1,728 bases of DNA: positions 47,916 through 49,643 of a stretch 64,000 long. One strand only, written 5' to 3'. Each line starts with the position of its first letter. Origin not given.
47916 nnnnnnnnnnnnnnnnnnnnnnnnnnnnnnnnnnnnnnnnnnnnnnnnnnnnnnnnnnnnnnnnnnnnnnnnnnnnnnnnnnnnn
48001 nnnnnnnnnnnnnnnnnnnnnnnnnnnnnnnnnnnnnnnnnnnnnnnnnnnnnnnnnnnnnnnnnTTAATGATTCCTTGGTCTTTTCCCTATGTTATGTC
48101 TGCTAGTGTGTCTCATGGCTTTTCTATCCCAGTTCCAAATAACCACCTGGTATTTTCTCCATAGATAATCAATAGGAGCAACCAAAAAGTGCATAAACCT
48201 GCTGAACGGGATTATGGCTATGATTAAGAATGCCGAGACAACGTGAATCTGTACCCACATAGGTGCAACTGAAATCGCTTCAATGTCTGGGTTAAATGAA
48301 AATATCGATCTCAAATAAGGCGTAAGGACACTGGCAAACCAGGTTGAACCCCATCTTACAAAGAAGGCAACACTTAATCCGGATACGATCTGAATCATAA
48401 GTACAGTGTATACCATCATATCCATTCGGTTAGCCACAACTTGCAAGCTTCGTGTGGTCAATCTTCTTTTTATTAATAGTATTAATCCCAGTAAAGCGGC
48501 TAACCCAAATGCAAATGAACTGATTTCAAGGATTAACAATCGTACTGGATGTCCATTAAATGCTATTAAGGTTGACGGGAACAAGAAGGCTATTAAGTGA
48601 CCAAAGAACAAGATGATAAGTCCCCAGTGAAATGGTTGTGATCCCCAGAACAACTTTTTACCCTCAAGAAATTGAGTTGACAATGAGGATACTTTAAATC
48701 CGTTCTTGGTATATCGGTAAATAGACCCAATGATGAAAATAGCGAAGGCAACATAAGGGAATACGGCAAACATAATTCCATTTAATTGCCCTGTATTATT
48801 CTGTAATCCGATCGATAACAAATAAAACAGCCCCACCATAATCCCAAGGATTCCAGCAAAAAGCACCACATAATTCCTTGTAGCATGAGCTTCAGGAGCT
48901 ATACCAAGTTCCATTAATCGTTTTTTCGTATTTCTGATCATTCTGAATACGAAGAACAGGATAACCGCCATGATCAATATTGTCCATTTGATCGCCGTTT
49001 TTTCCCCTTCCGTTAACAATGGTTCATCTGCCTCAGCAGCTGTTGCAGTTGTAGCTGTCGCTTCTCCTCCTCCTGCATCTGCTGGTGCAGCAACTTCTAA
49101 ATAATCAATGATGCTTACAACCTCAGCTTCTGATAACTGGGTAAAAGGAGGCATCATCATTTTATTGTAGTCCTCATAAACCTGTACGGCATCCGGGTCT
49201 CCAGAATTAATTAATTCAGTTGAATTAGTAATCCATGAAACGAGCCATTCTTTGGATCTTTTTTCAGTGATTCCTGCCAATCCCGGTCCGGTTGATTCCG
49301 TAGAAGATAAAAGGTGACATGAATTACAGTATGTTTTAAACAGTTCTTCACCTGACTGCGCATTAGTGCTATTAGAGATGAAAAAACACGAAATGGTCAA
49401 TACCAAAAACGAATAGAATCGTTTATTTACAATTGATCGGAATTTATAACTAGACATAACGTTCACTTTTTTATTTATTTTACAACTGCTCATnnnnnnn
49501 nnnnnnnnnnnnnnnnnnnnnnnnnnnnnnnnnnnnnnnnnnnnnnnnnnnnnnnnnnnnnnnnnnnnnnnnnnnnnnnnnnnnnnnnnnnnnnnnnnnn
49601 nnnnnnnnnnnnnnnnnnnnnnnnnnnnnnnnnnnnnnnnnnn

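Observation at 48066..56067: Nar operon bracketed by c-type cytochromes: a NarC-like first gene and a cytochrome c::NarI fusion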

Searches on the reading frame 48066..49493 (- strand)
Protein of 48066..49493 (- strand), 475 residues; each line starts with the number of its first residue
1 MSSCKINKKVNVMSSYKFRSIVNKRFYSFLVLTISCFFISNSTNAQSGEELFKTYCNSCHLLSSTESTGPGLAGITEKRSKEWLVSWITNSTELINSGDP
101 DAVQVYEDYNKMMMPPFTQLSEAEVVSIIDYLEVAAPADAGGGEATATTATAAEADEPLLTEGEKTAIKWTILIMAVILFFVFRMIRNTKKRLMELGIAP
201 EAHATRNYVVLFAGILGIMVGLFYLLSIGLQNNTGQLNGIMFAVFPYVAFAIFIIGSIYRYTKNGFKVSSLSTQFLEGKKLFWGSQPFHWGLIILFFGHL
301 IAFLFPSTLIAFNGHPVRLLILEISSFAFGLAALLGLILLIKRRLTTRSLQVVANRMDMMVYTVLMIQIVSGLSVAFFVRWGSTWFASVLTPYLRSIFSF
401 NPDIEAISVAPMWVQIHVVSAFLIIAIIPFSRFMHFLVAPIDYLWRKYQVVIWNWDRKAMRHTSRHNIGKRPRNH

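Call 4: search_protein_families(library=pfam, proteins=[window:48066-49493:-], max_evalue=0.01)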
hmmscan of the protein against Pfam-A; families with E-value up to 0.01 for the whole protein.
window:48066-49493:- (475 aa): 3 families
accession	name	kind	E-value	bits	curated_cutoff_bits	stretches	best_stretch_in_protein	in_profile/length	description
PF02665.19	Nitrate_red_gam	-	7.4e-61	206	22.9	1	239-453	2-216/217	Nitrate reductase gamma subunit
PF00034.26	Cytochrom_C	-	1.5e-07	33.1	21.3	1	46-133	2-87/90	Cytochrome c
PF13442.11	Cytochrome_CBB3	-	1.7e-07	31.9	27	1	44-132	2-68/68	Cytochrome C oxidase, cbb3-type, subunit III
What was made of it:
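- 48066..49493 (-): Cytochrome c::NarI fusion, 475 aa (463 aa if translated from Met13). Both domains above the Pfam cut-offs (call 4).
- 49092..49358 (-): Monohaem cytochrome c domain (aa 46-134; CNSCH at 49314-49328; probable axial Met114). It is the counterpart of NarC domain 1. PF00034 and PF13442 (call 4).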

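Call 5: search_protein_families(library=ncbifam, proteins=[window:48066-49493:-], max_evalue=0.01)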
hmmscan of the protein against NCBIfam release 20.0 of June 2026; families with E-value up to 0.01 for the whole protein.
window:48066-49493:- (475 aa): 8 families
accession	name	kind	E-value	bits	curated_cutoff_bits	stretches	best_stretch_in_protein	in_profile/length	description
TIGR00351.1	narI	equivalog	2.8e-36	125.5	105.55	1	237-451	4-221/225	respiratory nitrate reductase subunit gamma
NF045773.1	cytochro_C550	exception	0.00024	21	125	1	42-95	46-99/118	cytochrome c550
TIGR02603.1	CxxCH_TIGR02603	domain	0.00042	20.3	68.15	1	44-95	2-54/134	putative heme-binding domain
TIGR04485.1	thiosulf_SoxX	equivalog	0.00044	20.9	61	1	55-132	4-75/78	sulfur oxidation c-type cytochrome SoxX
NF045723.1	memb_anch_TmcC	equivalog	0.00067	19.2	240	0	246-441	12-200/218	TmcC family electron transfer complex membrane anchor subunit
NF045774.1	cytochro_C551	exception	0.0027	17.6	118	1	41-91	35-85/110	cytochrome c551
NF050122.1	bc1_QcrC_actin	exception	0.0039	16.5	200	0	42-77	38-74/253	cytochrome bc1 complex diheme cytochrome c subunit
TIGR00782.1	ccoP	equivalog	0.0048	16.2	179.95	1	45-134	107-191/285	cytochrome-c oxidase, cbb3-type subunit III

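Call 6: find_homologous_proteins(query=window:48066-49493:-, max_evalue=0.00001)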
Query window:48066-49493:- (475 aa): 348 proteins with E <= 0.00001 among 8000 candidates; the best 120 are listed.
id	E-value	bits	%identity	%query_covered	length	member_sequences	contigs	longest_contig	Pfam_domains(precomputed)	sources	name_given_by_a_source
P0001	0.0e+0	1035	100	97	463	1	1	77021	PF02665.20,PF13442.12,PF00034.27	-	-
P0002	1.4e-251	853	80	98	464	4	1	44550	PF02665.20,PF13442.12,PF00034.27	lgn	-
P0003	2.6e-226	770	73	97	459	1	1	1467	PF02665.20,PF13442.12,PF00034.27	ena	-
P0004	8.6e-200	682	63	98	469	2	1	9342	PF02665.20,PF13442.12,PF00034.27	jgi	jgi:nitrate reductase gamma subunit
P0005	4.8e-187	640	60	99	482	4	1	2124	PF02665.20,PF13442.12,PF00034.27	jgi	-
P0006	2.4e-184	632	58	97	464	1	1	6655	PF02665.20,PF13442.12,PF00034.27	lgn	-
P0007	3.2e-182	625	58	95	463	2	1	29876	PF02665.20,PF13442.12,PF00034.27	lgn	-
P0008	9.0e-181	620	58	99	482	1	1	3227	PF02665.20,PF13442.12,PF00034.27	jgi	-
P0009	2.6e-180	618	59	95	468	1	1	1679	PF02665.20,PF13442.12,PF00034.27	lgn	-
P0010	2.0e-179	615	61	92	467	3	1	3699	PF02665.20,PF13442.12,PF00034.27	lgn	-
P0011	4.7e-179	614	58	97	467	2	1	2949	PF02665.20,PF13442.12,PF00034.27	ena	-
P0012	1.1e-176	606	57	100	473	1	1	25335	PF02665.20,PF13442.12,PF00034.27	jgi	jgi:nitrate reductase gamma subunit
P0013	1.2e-176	606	57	100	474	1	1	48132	PF02665.20,PF13442.12,PF00034.27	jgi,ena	jgi:nitrate reductase gamma subunit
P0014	3.1e-176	605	58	95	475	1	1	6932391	PF02665.20,PF13442.12,PF00034.27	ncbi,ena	-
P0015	1.4e-175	603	57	100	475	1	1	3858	PF02665.20,PF00034.27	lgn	-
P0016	2.3e-175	602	58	100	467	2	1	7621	PF02665.20,PF13442.12,PF00034.27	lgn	-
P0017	3.5e-175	601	56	96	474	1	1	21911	PF02665.20,PF13442.12,PF00034.27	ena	-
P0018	1.2e-174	600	58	95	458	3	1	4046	PF02665.20,PF13442.12,PF00034.27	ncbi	-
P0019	1.5e-174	599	57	95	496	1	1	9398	PF02665.20,PF13442.12,PF00034.27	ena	-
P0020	1.7e-173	596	57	95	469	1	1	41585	PF02665.20,PF13442.12,PF00034.27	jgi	jgi:nitrate reductase gamma subunit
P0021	4.2e-173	595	59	94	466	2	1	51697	PF02665.20,PF13442.12,PF00034.27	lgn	-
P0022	1.3e-172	593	57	100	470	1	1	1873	PF02665.20,PF13442.12,PF00034.27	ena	-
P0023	1.6e-172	593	56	100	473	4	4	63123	PF02665.20,PF13442.12,PF00034.27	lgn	-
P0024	2.1e-172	592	58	92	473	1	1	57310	PF02665.20,PF00034.27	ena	-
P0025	2.6e-172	592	58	94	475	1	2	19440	PF02665.20,PF13442.12,PF00034.27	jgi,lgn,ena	-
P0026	3.3e-172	592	56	99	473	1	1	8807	PF02665.20,PF13442.12,PF00034.27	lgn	-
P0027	3.6e-172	591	58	92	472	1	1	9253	PF02665.20,PF13442.12,PF00034.27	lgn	-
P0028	6.4e-172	591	55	95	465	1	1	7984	PF02665.20,PF00034.27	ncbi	-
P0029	1.1e-171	590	56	97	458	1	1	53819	PF02665.20,PF13442.12,PF00034.27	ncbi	-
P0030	2.5e-171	589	56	99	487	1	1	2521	PF02665.20,PF13442.12,PF00034.27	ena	-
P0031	9.4e-171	587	57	96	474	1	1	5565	PF02665.20,PF13442.12,PF00034.27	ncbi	-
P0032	9.5e-171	587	55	100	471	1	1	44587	PF02665.20,PF13442.12,PF00034.27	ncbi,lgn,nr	ncbi:MAG: respiratory nitrate reductase subunit gamma [Crocinitomix sp.]|nr:respiratory nitrate redu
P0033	1.7e-170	586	56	95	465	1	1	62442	PF02665.20,PF13442.12,PF00034.27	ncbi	-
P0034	2.7e-170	585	57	95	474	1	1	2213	PF02665.20,PF13442.12,PF00034.27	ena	-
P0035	2.9e-170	585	59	92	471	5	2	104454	PF02665.20,PF00034.27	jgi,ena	jgi:nitrate reductase gamma subunit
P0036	2.6e-169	582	57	95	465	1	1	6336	PF02665.20,PF13442.12,PF00034.27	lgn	-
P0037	5.8e-169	581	56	94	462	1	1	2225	PF02665.20,PF13442.12,PF00034.27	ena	-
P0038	1.4e-168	580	55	97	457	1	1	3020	PF02665.20,PF13442.12,PF00034.27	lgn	-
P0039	1.1e-167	577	57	92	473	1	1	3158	PF02665.20,PF13442.12,PF00034.27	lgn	-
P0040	1.2e-167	577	57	93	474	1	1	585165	PF02665.20,PF13442.12,PF00034.27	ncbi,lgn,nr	ncbi:MAG: respiratory nitrate reductase subunit gamma [Crocinitomicaceae bacterium]|nr:respiratory n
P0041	4.7e-167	575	56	96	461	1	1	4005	PF02665.20,PF00034.27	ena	-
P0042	5.9e-167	574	57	94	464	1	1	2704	PF02665.20,PF13442.12,PF00034.27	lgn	-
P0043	6.6e-167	574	56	97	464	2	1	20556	PF02665.20,PF13442.12,PF00034.27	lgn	-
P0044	9.4e-167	574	54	97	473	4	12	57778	PF02665.20,PF13442.12,PF00034.27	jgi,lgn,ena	jgi:nitrate reductase gamma subunit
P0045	2.0e-166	572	54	95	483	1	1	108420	PF02665.20,PF13442.12,PF00034.27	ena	-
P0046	2.1e-166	572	56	92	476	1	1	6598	PF02665.20,PF13442.12,PF00034.27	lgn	-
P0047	7.4e-166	571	56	92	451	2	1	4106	PF02665.20,PF13442.12,PF00034.27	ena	-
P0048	2.0e-165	569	53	99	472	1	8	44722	PF02665.20,PF13442.12,PF00034.27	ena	-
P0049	1.2e-164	567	54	96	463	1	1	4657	PF02665.20,PF13442.12,PF00034.27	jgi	-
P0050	1.4e-164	566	56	94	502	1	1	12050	PF02665.20,PF13442.12,PF00034.27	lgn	-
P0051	2.4e-164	566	56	94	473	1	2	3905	PF02665.20,PF13442.12,PF00034.27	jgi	jgi:nitrate reductase gamma subunit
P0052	3.2e-164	565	55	94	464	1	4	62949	PF02665.20,PF13442.12,PF00034.27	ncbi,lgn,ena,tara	tara:strand:+ start:34304 stop:35698 length:1395 start_codon:yes stop_codon:yes gene_type:complete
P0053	6.5e-164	564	55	94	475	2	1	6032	PF02665.20,PF13442.12,PF00034.27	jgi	jgi:nitrate reductase gamma subunit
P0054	6.9e-164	564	55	94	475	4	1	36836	PF02665.20,PF13442.12,PF00034.27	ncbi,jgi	jgi:nitrate reductase gamma subunit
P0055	1.7e-163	563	54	100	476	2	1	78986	PF02665.20,PF13442.12,PF00034.27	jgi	jgi:nitrate reductase gamma subunit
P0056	2.6e-163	562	53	99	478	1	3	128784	PF02665.20,PF13442.12,PF00034.27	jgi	-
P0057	1.2e-162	560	56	94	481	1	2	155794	PF02665.20,PF13442.12,PF00034.27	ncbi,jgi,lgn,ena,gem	-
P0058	1.5e-162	560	56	94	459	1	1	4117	PF02665.20,PF13442.12,PF00034.27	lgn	-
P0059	2.4e-162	559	56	94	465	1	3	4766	PF02665.20,PF13442.12,PF00034.27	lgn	-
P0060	3.0e-162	559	53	100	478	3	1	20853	PF02665.20,PF13442.12,PF00034.27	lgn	-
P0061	6.2e-162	558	55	92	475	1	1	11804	PF02665.20,PF13442.12,PF00034.27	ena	-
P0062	8.7e-162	557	56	92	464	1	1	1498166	PF02665.20,PF13442.12,PF00034.27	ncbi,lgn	-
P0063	9.6e-162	557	54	99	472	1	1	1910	PF02665.20,PF13442.12,PF00034.27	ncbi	-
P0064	1.1e-161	557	56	94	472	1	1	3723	PF02665.20,PF13442.12,PF00034.27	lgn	-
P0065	9.5e-161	554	56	92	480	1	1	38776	PF02665.20,PF13442.12,PF00034.27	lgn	-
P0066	1.2e-160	553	52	99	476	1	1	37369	PF02665.20,PF13442.12,PF00034.27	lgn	-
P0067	1.7e-160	553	55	94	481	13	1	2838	PF02665.20,PF13442.12,PF00034.27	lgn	-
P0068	2.4e-160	552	55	94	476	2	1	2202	PF02665.20,PF13442.12,PF00034.27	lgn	-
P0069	2.5e-160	552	53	94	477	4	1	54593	PF02665.20,PF13442.12,PF00034.27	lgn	-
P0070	3.5e-160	552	54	94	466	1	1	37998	PF02665.20,PF13442.12,PF00034.27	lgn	-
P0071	3.6e-160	552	52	96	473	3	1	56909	PF02665.20,PF00034.27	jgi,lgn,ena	-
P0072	9.6e-160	550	54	93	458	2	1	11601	PF02665.20,PF13442.12,PF00034.27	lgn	-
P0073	2.1e-159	549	54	94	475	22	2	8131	PF02665.20,PF13442.12,PF00034.27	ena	-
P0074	3.0e-159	549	53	94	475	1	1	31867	PF02665.20,PF13442.12,PF00034.27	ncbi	ncbi:MAG: respiratory nitrate reductase subunit gamma [Bacteroidia bacterium]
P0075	4.5e-159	548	52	96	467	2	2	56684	PF02665.20,PF13442.12,PF00034.27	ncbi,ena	-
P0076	4.7e-159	548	54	99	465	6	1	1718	PF02665.20,PF13442.12,PF00034.27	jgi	-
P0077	6.6e-159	548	53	94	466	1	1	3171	PF02665.20,PF13442.12,PF00034.27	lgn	-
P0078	6.7e-159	548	53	100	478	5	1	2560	PF02665.20,PF13442.12,PF00034.27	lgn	-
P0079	1.4e-158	547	53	99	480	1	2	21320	PF02665.20,PF13442.12,PF00034.27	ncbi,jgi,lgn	ncbi:MAG: respiratory nitrate reductase subunit gamma [Flavobacteriia bacterium]|jgi:nitrate reducta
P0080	2.3e-158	546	54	94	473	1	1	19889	PF02665.20,PF13442.12,PF00034.27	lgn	-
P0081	2.9e-158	546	55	94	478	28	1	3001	PF02665.20,PF13442.12,PF00034.27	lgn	-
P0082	3.2e-158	545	54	92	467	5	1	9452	PF02665.20,PF13442.12,PF00034.27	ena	-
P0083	3.5e-158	545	52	99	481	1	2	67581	PF02665.20,PF13442.12,PF00034.27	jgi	jgi:nitrate reductase gamma subunit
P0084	6.6e-158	544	54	95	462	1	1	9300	PF02665.20,PF13442.12,PF00034.27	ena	-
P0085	8.0e-158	544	55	94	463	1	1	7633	PF02665.20,PF13442.12,PF00034.27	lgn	-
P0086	1.1e-157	544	53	96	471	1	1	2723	PF02665.20,PF13442.12,PF00034.27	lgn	-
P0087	1.5e-157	543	52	97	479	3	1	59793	PF02665.20,PF13442.12,PF00034.27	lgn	-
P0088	2.3e-157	543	51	100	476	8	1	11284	PF02665.20,PF13442.12,PF00034.27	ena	-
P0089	2.3e-157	543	56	92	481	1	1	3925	PF02665.20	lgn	-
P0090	4.7e-157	542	54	98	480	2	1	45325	PF02665.20,PF13442.12,PF00034.27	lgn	-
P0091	4.8e-157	542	55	94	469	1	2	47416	PF02665.20,PF13442.12,PF00034.27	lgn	-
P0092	6.8e-157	541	52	94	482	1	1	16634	PF02665.20,PF13442.12,PF00034.27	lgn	-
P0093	8.1e-157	541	55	94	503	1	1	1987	PF02665.20,PF13442.12,PF00034.27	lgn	-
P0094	1.6e-156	540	52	95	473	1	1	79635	PF02665.20,PF13442.12,PF00034.27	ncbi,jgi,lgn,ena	-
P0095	1.7e-156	540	52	99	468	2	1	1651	PF02665.20,PF13442.12,PF00034.27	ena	-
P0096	3.0e-156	539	54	92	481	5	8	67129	PF02665.20,PF13442.12,PF00034.27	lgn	-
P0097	3.7e-156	539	51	99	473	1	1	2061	PF02665.20,PF13442.12,PF00034.27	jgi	jgi:nitrate reductase gamma subunit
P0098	4.5e-156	538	53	97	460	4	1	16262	PF02665.20,PF13442.12,PF00034.27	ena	-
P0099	5.4e-156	538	54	93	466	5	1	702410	PF02665.20,PF13442.12,PF00034.27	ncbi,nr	ncbi:MAG: respiratory nitrate reductase subunit gamma [Brumimicrobium sp.]|nr:respiratory nitrate re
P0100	1.3e-155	537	56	94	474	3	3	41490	PF02665.20,PF13442.12,PF00034.27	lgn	-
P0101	1.4e-155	537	54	96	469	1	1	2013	PF02665.20,PF13442.12,PF00034.27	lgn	-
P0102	1.4e-155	537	53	91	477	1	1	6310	PF02665.20,PF13442.12,PF00034.27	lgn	-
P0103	1.9e-155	536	51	98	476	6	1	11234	PF02665.20,PF13442.12,PF00034.27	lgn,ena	-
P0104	4.5e-155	535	54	92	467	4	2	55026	PF02665.20,PF13442.12,PF00034.27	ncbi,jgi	jgi:nitrate reductase gamma subunit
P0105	4.8e-155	535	54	94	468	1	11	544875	PF02665.20,PF13442.12,PF00034.27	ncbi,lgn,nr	ncbi:MAG: respiratory nitrate reductase subunit gamma [Bacteroidia bacterium]|nr:respiratory nitrate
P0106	6.6e-155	535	54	93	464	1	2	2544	PF02665.20,PF13442.12,PF00034.27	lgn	-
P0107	7.3e-155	534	53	96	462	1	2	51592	PF02665.20,PF13442.12,PF00034.27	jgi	jgi:nitrate reductase gamma subunit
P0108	8.6e-155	534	54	94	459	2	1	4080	PF02665.20,PF13442.12,PF00034.27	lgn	-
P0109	1.3e-154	534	53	94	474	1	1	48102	PF02665.20,PF13442.12,PF00034.27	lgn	-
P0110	1.6e-154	533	53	90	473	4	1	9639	PF02665.20,PF13442.12,PF00034.27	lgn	-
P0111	1.9e-154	533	55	93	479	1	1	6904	PF02665.20,PF13442.12,PF00034.27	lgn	-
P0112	5.6e-154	531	51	97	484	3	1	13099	PF02665.20,PF13442.12,PF00034.27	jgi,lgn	jgi:nitrate reductase gamma subunit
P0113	1.1e-153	531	53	95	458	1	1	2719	PF02665.20,PF13442.12,PF00034.27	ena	-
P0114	3.8e-153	529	51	97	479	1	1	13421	PF02665.20,PF13442.12,PF00034.27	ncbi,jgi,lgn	jgi:nitrate reductase gamma subunit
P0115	3.9e-153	529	53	91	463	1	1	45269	PF02665.20,PF13442.12,PF00034.27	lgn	-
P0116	4.8e-153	528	53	94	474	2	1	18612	PF02665.20,PF13442.12,PF00034.27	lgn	-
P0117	9.0e-153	527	54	91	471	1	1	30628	PF02665.20,PF13442.12,PF00034.27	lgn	-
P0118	4.5e-152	525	52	96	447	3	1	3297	PF02665.20,PF13442.12,PF00034.27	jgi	-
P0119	7.0e-152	525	55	91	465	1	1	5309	PF02665.20,PF13442.12,PF00034.27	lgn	-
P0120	1.2e-151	524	53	92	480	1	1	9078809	PF02665.20,PF13442.12,PF00034.27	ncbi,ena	-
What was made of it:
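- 48066..49493 (-): 120 of 120 listed homologues have both domains (call 6).
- Checked: The same fused architecture is in all 120 listed database clusters (call 6). The database gene call starts at Met13, giving 463 aa (call 6).
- All 120 listed protein clusters from several data sources have it (call 6).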

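Call 16: find_related_loci(query=window:48066-49493:-, collection=genome_contigs, flank=9000)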
Query window:48066-49493:- (475 aa) in genome_contigs; peptide patterns used: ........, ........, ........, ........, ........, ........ (x = any residue, [..] = any of these).
128 stretches matched a pattern; 88 encode a relative of the query (tblastn E <= 1e-3); the best 80 are kept; 80 distinct loci.
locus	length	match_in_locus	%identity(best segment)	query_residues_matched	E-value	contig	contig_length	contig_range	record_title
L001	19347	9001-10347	58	27-475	2e-179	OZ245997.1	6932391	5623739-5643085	MAG: Putridiphycobacter sp. isolate 93b65e7c-df33-47fe-a13d-f2a40af56898 genome assembly, chromosome: 1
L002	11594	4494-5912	56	1-475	2e-173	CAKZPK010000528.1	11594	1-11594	MAG TPA_asm: uncultured Crocinitomix sp. isolate ERR2094173_bin.34_CONCOCT_v1.1_MAG genome assembly, contig: ERZ650163.2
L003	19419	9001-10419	56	1-475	1e-169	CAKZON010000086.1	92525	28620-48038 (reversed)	MAG TPA_asm: uncultured Crocinitomix sp. isolate ERR2094174_bin.17_CONCOCT_v1.1_MAG genome assembly, contig: ERZ650158.1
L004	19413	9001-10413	55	7-475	3e-169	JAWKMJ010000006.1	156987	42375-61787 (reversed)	MAG: Crocinitomicaceae bacterium isolate ABC2.133 ABC2.133.fa-6, whole genome shotgun sequence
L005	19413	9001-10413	55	7-475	3e-169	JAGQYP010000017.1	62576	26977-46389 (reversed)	MAG: Crocinitomicaceae bacterium isolate HKST-UBA68 NODE_17_length_62576_cov_4.124210, whole genome shotgun sequence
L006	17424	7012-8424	55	1-475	2e-168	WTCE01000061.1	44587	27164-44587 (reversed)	MAG: Crocinitomix sp. isolate GLR79 c_000000052455, whole genome shotgun sequence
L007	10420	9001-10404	53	6-475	9e-165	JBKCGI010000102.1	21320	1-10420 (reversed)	MAG: Flavobacteriia bacterium isolate samp_508_semibin_440 samp_508_337844, whole genome shotgun sequence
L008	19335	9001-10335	57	32-475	3e-161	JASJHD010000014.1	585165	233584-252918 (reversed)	MAG: Crocinitomicaceae bacterium isolate ArS5.bin.52 ArvSed_k141_1953262, whole genome shotgun sequence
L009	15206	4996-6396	51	17-475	6e-156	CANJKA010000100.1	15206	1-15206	MAG: Flavobacteriales bacterium isolate RH-23may17-1262 genome assembly, contig: RH-23may17-C29591, whole genome shotgun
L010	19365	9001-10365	56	28-475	3e-155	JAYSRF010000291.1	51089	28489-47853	MAG: Fluviicola sp. isolate GFS_11901 GFS_11901_290, whole genome shotgun sequence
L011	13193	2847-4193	54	28-475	2e-152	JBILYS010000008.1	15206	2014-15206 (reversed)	MAG: Crocinitomicaceae bacterium isolate ME2019-03-01_3300042479_group8_bin100 Rohwer_bin700_scaffold_717_c1, whole geno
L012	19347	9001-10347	54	28-475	5e-152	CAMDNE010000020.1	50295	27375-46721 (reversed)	MAG: Chitinophaga pinensis isolate MiH-22jul19-126 genome assembly, contig: MiH-22jul19-C1051, whole genome shotgun sequ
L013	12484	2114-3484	53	30-475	6e-152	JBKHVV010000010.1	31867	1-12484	MAG: Bacteroidia bacterium isolate B_bin_24_strict NODE_10_length_31867_cov_37.716169, whole genome shotgun sequence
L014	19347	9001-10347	53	28-475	6e-152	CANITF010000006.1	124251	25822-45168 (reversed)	MAG: Flavobacteriales bacterium isolate RH-15aug16-345 genome assembly, contig: RH-15aug16-C220, whole genome shotgun se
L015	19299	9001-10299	53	43-475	5e-149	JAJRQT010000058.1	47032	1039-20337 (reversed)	MAG: Bacteroidetes bacterium isolate Dive100_bin10.8 k141_410049, whole genome shotgun sequence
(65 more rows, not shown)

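Call 23: find_encoding_contigs(protein=P0001, flank=10000, max_places=3)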
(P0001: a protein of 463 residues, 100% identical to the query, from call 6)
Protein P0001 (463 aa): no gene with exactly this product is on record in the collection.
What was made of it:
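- Tried and rejected: Exact look-up of the window's own protein for genomic context found nothing on record (call 23).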

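Call 24: search_solved_structures(query=window:48066-49493:-, max_evalue=0.01, show_alignments=1)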
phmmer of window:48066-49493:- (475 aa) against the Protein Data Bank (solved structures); distinct sequences matched with E-value up to 0.01: 10.
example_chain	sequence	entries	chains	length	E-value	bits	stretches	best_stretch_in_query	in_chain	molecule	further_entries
3egw_C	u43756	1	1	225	2.8e-23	85.7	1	237-451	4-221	Respiratory nitrate reductase 1 gamma chain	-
6btm_A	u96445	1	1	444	5e-23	84.9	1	46-227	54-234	Alternative Complex III subunit A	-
1q16_C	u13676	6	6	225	6.8e-23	84.4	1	237-451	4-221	Respiratory nitrate reductase 1 gamma chain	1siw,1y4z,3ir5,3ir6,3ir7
1y5i_C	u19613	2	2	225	1.3e-22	83.5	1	237-451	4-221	Respiratory nitrate reductase 1 gamma chain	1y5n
1y5l_C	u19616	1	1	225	6.1e-22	81.3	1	237-451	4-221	Respiratory nitrate reductase 1 gamma chain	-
2l4d_A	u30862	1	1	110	3.4e-17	65.7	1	46-134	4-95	SCO1/SenC family protein/cytochrome c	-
3cp5_A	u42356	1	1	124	4.7e-09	38.8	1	42-135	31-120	Cytochrome c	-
6cuk_A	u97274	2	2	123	2.5e-08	36.4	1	42-135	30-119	Cytochrome c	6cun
6xkx_p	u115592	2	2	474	0.0047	19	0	44-114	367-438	Cbb3-type cytochrome c oxidase subunit CcoP,Cytochrome c-type cyt cy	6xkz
1w2l_A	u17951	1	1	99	0.0091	18.1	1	45-133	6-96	CYTOCHROME OXIDASE SUBUNIT II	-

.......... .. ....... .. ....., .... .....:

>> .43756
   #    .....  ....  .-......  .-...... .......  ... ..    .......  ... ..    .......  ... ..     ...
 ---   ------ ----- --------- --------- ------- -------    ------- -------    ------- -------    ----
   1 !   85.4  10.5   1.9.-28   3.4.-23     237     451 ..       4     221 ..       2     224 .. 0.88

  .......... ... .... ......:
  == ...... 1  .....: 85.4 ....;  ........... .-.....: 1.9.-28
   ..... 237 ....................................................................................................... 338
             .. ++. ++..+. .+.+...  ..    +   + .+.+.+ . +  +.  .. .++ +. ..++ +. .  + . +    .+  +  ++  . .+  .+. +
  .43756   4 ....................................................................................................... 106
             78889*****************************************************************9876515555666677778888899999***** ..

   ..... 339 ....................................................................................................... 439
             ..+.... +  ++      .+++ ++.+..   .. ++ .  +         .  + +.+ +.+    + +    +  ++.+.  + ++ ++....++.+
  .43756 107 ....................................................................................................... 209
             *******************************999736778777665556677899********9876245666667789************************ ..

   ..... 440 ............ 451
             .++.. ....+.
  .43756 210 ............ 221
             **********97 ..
